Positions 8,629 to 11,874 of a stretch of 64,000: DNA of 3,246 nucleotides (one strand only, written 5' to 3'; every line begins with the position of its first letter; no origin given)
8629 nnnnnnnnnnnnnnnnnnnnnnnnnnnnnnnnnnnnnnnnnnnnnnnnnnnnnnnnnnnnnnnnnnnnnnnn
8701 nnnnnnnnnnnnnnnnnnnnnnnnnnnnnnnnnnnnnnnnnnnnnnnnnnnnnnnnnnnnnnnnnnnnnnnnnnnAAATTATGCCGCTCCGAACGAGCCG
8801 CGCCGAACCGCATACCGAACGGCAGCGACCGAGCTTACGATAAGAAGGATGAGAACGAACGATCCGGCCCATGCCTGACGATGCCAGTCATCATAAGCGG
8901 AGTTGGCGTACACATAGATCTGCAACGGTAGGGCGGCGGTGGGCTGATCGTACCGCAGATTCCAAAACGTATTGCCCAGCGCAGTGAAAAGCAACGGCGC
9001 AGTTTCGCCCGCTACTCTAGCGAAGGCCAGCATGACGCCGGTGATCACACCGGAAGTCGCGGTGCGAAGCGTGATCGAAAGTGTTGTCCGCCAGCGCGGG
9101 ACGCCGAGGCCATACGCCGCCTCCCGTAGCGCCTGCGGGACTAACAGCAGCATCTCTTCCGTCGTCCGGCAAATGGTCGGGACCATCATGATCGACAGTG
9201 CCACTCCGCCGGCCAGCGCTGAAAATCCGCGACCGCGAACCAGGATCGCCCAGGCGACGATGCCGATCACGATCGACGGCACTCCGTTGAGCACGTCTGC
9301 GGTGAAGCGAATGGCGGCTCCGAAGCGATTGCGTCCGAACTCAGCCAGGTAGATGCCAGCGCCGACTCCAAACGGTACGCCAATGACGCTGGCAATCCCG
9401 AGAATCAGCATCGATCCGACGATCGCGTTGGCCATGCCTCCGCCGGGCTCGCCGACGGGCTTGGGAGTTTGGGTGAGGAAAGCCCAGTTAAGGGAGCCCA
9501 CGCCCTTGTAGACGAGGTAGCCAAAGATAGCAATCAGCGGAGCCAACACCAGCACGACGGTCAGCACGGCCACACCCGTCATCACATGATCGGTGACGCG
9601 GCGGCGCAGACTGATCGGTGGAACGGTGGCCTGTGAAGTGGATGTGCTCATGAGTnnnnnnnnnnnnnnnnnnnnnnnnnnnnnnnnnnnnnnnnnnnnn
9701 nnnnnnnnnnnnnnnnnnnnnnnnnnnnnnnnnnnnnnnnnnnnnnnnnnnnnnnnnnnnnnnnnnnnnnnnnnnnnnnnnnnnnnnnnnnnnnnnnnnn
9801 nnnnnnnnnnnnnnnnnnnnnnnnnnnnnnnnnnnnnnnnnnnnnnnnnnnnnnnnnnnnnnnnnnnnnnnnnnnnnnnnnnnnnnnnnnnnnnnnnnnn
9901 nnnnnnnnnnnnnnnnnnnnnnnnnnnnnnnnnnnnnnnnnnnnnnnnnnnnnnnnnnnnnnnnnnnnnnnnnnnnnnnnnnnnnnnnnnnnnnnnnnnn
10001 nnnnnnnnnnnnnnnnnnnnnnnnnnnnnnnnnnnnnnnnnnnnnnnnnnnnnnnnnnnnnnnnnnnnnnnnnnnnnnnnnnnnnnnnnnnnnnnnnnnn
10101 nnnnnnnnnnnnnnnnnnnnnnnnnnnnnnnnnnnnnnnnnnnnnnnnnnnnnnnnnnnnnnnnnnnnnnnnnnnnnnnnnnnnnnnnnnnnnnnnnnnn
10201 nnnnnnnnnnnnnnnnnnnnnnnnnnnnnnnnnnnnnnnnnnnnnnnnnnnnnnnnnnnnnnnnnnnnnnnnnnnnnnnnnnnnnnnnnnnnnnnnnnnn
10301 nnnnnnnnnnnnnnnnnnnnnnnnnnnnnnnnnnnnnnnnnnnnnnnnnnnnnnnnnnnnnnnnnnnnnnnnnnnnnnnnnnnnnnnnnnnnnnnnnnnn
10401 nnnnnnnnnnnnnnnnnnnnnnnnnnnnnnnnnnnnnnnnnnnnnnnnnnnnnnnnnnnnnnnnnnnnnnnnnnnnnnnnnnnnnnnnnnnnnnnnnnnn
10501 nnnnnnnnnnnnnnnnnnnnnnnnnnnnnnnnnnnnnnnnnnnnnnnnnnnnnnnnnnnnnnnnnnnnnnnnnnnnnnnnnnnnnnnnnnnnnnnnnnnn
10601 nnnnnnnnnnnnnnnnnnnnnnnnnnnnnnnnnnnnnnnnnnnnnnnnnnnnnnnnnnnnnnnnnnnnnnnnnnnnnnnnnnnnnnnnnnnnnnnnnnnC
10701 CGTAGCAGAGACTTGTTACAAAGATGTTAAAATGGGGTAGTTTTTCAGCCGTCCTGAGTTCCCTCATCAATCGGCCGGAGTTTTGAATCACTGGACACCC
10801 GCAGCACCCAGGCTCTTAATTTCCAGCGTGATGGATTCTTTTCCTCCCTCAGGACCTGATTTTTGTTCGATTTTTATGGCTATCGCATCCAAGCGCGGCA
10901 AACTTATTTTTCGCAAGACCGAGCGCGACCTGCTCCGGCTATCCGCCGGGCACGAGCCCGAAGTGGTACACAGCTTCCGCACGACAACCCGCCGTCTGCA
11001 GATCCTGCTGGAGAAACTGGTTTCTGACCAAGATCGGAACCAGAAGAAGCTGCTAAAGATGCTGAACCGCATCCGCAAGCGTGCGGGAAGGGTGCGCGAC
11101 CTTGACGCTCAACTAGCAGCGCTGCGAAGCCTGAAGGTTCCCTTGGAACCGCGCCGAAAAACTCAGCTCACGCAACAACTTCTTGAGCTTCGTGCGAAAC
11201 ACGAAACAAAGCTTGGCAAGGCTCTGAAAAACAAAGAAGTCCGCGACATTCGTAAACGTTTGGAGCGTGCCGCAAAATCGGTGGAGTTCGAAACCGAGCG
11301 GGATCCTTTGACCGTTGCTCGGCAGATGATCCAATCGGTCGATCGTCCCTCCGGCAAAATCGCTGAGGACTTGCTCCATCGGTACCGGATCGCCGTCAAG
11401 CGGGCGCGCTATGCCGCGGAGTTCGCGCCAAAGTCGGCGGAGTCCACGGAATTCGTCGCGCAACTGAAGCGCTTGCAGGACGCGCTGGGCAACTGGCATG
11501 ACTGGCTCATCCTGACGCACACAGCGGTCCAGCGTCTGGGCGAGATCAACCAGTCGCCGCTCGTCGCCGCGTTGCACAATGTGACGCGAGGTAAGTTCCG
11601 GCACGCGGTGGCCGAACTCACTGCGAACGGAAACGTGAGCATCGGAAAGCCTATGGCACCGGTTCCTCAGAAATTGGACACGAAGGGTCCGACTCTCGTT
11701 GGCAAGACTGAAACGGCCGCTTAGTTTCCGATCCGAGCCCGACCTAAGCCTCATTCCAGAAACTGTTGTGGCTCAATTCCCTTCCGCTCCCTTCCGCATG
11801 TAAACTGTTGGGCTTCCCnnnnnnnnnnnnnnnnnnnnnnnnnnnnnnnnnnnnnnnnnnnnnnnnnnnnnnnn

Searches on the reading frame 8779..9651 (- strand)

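Call 5: search_protein_families(library=pfam, proteins=[window:8779-9651:-])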
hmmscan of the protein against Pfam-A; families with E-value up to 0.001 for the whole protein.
window:8779-9651:- (290 aa): 1 family
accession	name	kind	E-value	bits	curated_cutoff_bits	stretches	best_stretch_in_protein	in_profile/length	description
PF00528.27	BPD_transp_1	-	6e-21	75.4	26.4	1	95-284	1-181/184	Binding-protein-dependent transport system inner membrane component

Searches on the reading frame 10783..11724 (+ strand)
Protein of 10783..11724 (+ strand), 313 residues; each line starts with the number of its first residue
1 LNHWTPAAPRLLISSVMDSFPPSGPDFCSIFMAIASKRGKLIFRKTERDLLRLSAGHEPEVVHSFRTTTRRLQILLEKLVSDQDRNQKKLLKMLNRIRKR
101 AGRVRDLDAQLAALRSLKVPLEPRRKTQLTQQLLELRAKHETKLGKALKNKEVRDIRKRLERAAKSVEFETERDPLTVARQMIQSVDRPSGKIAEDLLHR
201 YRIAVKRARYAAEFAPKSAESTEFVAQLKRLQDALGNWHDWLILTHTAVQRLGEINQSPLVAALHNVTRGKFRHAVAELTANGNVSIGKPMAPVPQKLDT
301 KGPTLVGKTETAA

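Call 5: search_protein_families(library=pfam, proteins=[window:10783-11724:+])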
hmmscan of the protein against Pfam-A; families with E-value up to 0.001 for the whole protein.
window:10783-11724:+ (313 aa): 1 family
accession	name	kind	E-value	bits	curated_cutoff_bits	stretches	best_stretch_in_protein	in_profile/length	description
PF05235.19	CHAD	-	4.4e-22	79.6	25.6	1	52-246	16-225/228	CHAD domain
